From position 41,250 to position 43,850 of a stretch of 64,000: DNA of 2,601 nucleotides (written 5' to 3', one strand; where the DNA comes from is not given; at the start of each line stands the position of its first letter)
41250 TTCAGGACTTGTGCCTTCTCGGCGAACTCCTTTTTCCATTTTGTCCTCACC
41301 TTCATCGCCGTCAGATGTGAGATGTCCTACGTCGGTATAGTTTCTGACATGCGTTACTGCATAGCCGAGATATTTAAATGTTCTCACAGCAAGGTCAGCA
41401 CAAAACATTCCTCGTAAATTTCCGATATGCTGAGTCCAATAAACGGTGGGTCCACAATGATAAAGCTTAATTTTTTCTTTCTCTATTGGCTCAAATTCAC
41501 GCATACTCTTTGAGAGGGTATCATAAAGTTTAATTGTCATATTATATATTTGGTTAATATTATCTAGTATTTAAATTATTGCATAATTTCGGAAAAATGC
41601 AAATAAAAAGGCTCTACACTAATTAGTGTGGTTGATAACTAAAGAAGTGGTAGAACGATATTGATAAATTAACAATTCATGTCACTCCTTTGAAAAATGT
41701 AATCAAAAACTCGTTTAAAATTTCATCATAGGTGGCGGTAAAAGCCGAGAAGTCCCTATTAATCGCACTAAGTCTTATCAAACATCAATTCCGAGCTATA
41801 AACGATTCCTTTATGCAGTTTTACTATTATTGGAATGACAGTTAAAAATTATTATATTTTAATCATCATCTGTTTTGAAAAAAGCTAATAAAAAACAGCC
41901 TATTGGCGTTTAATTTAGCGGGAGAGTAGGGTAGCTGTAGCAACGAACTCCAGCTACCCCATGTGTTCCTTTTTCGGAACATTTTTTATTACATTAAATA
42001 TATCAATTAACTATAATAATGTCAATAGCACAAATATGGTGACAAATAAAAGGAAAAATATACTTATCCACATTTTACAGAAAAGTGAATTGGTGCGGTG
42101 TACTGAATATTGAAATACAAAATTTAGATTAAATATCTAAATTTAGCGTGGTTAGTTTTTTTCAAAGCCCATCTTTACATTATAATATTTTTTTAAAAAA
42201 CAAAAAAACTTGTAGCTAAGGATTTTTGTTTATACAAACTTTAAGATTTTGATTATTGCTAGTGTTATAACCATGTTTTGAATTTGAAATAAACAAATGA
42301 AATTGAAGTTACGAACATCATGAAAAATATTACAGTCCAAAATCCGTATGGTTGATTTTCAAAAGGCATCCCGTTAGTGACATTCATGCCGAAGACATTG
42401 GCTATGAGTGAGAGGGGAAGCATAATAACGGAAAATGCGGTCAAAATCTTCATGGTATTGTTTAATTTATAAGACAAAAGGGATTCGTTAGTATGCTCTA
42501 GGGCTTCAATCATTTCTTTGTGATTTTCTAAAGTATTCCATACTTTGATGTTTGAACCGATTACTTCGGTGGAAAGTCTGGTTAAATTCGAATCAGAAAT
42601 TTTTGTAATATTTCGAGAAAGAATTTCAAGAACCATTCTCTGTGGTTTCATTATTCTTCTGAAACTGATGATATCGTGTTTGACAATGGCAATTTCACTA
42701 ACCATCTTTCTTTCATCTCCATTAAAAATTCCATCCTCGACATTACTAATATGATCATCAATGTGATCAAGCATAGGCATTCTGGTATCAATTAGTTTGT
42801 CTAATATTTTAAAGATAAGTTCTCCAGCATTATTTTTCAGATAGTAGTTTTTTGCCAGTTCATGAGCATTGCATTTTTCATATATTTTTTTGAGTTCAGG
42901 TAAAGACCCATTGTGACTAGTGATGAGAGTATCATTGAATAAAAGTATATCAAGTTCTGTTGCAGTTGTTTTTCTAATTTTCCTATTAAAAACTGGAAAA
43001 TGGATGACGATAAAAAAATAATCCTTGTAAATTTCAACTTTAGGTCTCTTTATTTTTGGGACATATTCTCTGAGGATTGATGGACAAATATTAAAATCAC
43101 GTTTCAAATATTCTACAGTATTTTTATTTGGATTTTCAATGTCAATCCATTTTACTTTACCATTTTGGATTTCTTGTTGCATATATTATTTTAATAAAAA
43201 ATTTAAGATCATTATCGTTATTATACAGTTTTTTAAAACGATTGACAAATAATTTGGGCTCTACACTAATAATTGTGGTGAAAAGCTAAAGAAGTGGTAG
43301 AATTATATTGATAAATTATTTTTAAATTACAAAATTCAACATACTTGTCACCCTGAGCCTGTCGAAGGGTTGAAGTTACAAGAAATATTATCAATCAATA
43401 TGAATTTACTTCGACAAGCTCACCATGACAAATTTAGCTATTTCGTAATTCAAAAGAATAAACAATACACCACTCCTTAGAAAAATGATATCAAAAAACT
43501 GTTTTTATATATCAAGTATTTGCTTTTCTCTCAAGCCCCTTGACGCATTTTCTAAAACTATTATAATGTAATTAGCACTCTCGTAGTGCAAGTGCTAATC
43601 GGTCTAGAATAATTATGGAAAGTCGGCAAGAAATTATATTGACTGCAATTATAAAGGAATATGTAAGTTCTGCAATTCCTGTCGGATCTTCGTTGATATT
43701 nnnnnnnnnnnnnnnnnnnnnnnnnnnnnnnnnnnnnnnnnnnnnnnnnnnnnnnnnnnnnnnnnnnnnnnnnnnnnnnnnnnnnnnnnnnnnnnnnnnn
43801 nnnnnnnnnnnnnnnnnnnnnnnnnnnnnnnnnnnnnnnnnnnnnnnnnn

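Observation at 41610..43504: Empty-site versus filled-site pair shows MITE copy B inserted into a conserved intergenic module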

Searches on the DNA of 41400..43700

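Call 25: search_rna_families(source=window, start=41400, end=43700, threshold=evalue, max_evalue=10)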
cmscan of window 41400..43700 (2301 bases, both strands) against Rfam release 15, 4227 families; matches with E-value up to 10: 14.
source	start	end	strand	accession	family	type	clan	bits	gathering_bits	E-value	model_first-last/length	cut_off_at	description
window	43288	43436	-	RF02901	AaHKsRNA41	Gene; sRNA;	-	24.3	97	0.0068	1-187/187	no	Aggregatibacter sRNA 41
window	41928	42012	-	RF01816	RsaA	Gene; sRNA;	-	23.5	50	0.46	1-134/134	no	RNA Staph. aureus A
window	43326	43449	-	RF04049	MIR7127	Gene; miRNA;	-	23.2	100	0.22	1-132/132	no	MIR7127 microRNA precursor family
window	43340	43478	+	RF02901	AaHKsRNA41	Gene; sRNA;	-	21.8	97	0.033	1-187/187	no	Aggregatibacter sRNA 41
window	41635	41693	-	RF04343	Plastid-psbA-2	Cis-reg;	CL00153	19.8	55.8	1.7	1-60/60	no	Plastid-psbA-2 3UTR RNA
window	42924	42952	-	RF00318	snoZ175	Gene; snRNA; snoRNA; CD-box;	-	19.8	43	9.3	48-76/81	no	Small nucleolar RNA Z175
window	42592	42678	+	RF00537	snoMe28S-Am2634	Gene; snRNA; snoRNA; CD-box;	-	19.3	50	7.1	1-97/97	no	Small nucleolar RNA Me28S-Am2634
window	41476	41527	-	RF01362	CRISPR-DR49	Gene; CRISPR;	-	18.8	41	7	1-47/47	no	CRISPR RNA direct repeat element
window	41965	42002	-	RF02427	SpF10_sRNA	Gene; sRNA;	-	18.2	60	4.4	13-50/57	no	Streptococcus sRNA SpF10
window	42913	42971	+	RF01169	SNORD112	Gene; snRNA; snoRNA; CD-box;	CL00069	16.8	58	9.2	1-77/77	no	Small nucleolar RNA SNORD112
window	43355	43380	+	RF01108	BMV3_UPD-PK1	Cis-reg;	-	15.9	38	8.5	1-26/26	no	Pseudoknot of upstream pseudoknot domain (UPD) of the 3'UTR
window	41783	41856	-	RF02288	TtnuCD11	Gene; snRNA; snoRNA; CD-box;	-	13.2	70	9.2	1-74/74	no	Tetrahymena snoRNA TtnuCD11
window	42173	42221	+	RF01402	STnc150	Gene; sRNA;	-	13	60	9.7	1-267/267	no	STnc150 Hfq binding RNA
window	42541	42588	-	RF01933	bxd_5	Gene; lncRNA;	-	12.5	50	9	1-57/57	no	Bithoraxoid conserved region 5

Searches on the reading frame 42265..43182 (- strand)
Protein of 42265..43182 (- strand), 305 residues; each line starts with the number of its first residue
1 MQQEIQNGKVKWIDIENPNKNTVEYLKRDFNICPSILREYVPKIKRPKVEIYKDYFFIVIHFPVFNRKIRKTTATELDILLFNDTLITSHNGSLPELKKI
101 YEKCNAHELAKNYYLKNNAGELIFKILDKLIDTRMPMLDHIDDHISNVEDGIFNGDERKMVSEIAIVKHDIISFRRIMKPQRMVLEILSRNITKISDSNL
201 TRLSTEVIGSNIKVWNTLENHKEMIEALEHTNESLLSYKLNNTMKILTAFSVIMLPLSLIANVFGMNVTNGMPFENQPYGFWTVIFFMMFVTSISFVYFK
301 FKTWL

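Call 13: find_encoding_contigs(protein=window:42265-43182:-, flank=10000, max_places=10)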
Protein window:42265-43182:- (305 aa): no gene with exactly this product is on record in the collection.

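Call 23: search_protein_families(library=pfam, proteins=[window:42265-43182:-])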
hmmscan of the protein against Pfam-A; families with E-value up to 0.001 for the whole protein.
window:42265-43182:- (305 aa): 1 family
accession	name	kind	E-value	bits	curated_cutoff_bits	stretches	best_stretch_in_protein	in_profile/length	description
PF01544.23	CorA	-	6.5e-55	186.9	27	1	9-300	3-291/292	CorA-like Mg2+ transporter protein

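Call 36: find_homologous_proteins(query=window:42265-43182:-, max_evalue=1e-30)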
Query window:42265-43182:- (305 aa): 495 proteins with E <= 1e-30 among 1165 candidates; the best 120 are listed.
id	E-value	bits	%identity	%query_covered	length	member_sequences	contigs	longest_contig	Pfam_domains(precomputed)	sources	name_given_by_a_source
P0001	2.8e-199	678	100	100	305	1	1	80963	PF01544.24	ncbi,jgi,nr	ncbi:magnesium transporter CorA family protein [Patescibacteria group bacterium]|nr:magnesium transp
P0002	2.9e-162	557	81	100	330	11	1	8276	PF01544.24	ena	-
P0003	7.9e-159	546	78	100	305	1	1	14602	PF01544.24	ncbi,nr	ncbi:MAG: magnesium transporter CorA family protein [Patescibacteria group bacterium]|nr:magnesium t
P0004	7.5e-156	536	77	100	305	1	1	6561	PF01544.24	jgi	-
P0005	1.2e-152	525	75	100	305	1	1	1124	PF01544.24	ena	-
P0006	1.5e-151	522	75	100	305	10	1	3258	PF01544.24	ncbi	-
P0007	3.2e-151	521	74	100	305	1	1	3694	PF01544.24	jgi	jgi:magnesium transporter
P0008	5.1e-151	520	75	100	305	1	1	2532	PF01544.24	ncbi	-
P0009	2.5e-150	518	74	100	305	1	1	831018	PF01544.24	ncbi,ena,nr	ncbi:magnesium transporter CorA family protein [Candidatus Parcubacteria bacterium]|nr:magnesium tra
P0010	1.5e-148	512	73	100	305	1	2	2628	PF01544.24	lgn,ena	-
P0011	1.3e-146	505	73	100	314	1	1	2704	PF01544.24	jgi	jgi:magnesium transporter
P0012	3.6e-146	504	73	100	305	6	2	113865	PF01544.24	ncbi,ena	-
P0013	3.7e-146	504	71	100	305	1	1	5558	PF01544.24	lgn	-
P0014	5.0e-146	504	73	100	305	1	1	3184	PF01544.24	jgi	jgi:magnesium transporter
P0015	5.8e-146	503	72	100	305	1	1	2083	PF01544.24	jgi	jgi:magnesium transporter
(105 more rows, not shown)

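Call 37: find_encoding_contigs(protein=P0002, flank=10000, max_places=3)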
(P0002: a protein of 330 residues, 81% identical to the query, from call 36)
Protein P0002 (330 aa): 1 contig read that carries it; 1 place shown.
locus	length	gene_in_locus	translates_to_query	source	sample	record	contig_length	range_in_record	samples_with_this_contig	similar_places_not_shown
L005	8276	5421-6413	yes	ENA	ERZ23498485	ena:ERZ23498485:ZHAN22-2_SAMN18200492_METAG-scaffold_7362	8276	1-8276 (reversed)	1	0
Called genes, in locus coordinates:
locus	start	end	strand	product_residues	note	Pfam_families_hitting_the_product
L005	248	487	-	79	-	-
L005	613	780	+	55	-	-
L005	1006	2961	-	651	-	PF00012:HSP70, PF06723:MreB_Mbl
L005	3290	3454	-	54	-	-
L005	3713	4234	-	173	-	PF01025:GrpE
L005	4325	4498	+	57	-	-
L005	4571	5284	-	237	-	PF01628:HrcA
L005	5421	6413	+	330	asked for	PF01544:CorA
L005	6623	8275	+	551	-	?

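Call 38: find_encoding_contigs(protein=P0004, flank=10000, max_places=3)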
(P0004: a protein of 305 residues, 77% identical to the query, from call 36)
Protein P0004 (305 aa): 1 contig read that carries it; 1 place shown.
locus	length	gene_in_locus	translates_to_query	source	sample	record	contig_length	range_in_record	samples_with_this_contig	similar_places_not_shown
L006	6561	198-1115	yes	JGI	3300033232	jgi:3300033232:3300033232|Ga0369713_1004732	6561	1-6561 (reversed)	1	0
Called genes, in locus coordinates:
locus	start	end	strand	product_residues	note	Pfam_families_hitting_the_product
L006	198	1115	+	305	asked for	PF01544:CorA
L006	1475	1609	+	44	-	-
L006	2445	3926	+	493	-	PF01406:tRNA-synt_1e, PF01921:tRNA-synt_1f (faint), PF09334:tRNA-synt_1g (weak)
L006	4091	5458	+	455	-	PF00772:DnaB, PF13481:AAA_25, PF03796:DnaB_C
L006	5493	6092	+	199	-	PF21176:RecR_HhH, PF02132:RecR_ZnF (weak), PF01751:Toprim, PF13662:Toprim_4, PF21175:RecR_C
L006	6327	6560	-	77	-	?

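Call 39: find_encoding_contigs(protein=P0009, flank=10000, max_places=3)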
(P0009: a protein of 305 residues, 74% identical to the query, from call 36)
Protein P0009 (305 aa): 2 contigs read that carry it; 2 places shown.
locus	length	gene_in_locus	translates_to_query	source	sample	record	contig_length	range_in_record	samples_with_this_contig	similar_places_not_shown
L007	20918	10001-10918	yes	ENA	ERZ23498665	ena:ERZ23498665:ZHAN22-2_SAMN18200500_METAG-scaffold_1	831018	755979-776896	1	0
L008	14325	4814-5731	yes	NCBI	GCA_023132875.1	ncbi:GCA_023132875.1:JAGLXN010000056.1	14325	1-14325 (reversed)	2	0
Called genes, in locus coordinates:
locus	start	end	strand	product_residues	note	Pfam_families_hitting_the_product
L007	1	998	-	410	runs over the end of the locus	PF12704:MacB_PCD, PF02687:FtsX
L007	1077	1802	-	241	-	PF02463:SMC_N (weak), PF00005:ABC_tran, PF13304:AAA_21 (faint)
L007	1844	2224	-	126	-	PF05635:23S_rRNA_IVP, PF22296:bAvd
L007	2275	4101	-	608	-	PF25917:BSH_RND (faint), PF25881:HH_YBHG (weak), PF25990:Beta-barrel_YknX, PF25967:RND-MFP_C (faint)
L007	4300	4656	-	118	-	PF01880:Desulfoferrodox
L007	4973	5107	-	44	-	-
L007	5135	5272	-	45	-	-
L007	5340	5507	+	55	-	-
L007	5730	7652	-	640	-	PF00012:HSP70, PF06723:MreB_Mbl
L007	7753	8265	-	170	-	PF01025:GrpE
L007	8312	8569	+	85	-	-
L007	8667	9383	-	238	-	PF01628:HrcA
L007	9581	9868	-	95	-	-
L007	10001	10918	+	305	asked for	PF01544:CorA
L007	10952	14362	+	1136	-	PF18884:TSP3_bac (faint), PF19077:Big_13 (weak)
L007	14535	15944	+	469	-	PF00512:HisKA, PF02518:HATPase_c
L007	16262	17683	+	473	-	PF01406:tRNA-synt_1e, PF09334:tRNA-synt_1g (faint), PF23493:CysS_C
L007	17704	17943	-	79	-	-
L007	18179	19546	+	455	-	PF00772:DnaB, PF13481:AAA_25, PF03796:DnaB_C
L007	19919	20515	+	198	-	PF21176:RecR_HhH, PF02132:RecR_ZnF (weak), PF01751:Toprim, PF13662:Toprim_4, PF21175:RecR_C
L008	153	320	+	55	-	-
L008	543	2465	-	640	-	PF00012:HSP70, PF06723:MreB_Mbl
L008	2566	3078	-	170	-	PF01025:GrpE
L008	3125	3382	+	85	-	-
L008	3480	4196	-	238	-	PF01628:HrcA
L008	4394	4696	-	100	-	-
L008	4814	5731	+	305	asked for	PF01544:CorA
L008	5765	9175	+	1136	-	PF18884:TSP3_bac (faint), PF19077:Big_13 (weak)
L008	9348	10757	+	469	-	PF00512:HisKA, PF02518:HATPase_c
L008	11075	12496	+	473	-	PF01406:tRNA-synt_1e, PF09334:tRNA-synt_1g (faint), PF23493:CysS_C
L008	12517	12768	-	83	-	-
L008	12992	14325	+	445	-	PF00772:DnaB, PF13481:AAA_25, PF03796:DnaB_C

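Call 40: find_encoding_contigs(protein=P0012, flank=10000, max_places=3)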
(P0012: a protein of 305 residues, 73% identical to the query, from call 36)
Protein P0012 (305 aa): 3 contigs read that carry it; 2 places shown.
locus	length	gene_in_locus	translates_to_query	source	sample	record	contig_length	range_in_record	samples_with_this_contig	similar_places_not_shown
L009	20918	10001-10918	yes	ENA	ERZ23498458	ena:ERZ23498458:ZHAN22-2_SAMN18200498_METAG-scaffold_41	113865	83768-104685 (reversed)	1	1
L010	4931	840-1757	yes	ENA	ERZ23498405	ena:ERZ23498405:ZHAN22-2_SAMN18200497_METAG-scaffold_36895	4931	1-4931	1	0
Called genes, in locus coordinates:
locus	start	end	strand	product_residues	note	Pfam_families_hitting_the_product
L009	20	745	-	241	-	PF00005:ABC_tran, PF02463:SMC_N (faint), PF13304:AAA_21 (faint)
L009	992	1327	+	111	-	-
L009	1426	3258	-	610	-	PF25989:YknX_C (faint), PF25881:HH_YBHG (faint), PF25990:Beta-barrel_YknX, PF25967:RND-MFP_C (faint)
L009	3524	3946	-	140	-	PF01880:Desulfoferrodox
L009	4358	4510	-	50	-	-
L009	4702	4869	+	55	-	-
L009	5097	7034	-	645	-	PF00012:HSP70, PF06723:MreB_Mbl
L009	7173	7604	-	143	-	PF27746:Small_heat_shock_put (weak), PF00011:HSP20, PF17886:ArsA_HSP20 (weak)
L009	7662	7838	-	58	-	-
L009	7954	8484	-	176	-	PF01025:GrpE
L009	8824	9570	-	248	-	PF01628:HrcA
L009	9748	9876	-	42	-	-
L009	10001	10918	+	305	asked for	PF01544:CorA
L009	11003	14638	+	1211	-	PF13948:DUF4215 (weak), PF16967:TcfC (faint), PF18884:TSP3_bac (weak), PF19077:Big_13 (weak)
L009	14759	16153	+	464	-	PF00512:HisKA, PF02518:HATPase_c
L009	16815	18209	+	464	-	PF01406:tRNA-synt_1e, PF09334:tRNA-synt_1g (faint), PF23493:CysS_C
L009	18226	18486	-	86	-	-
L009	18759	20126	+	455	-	PF00772:DnaB, PF13481:AAA_25, PF03796:DnaB_C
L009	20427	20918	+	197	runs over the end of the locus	PF21176:RecR_HhH, PF02132:RecR_ZnF (faint), PF01751:Toprim, PF13662:Toprim_4, PF21175:RecR_C (weak)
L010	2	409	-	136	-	?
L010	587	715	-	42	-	-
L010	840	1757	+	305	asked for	PF01544:CorA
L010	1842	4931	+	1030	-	?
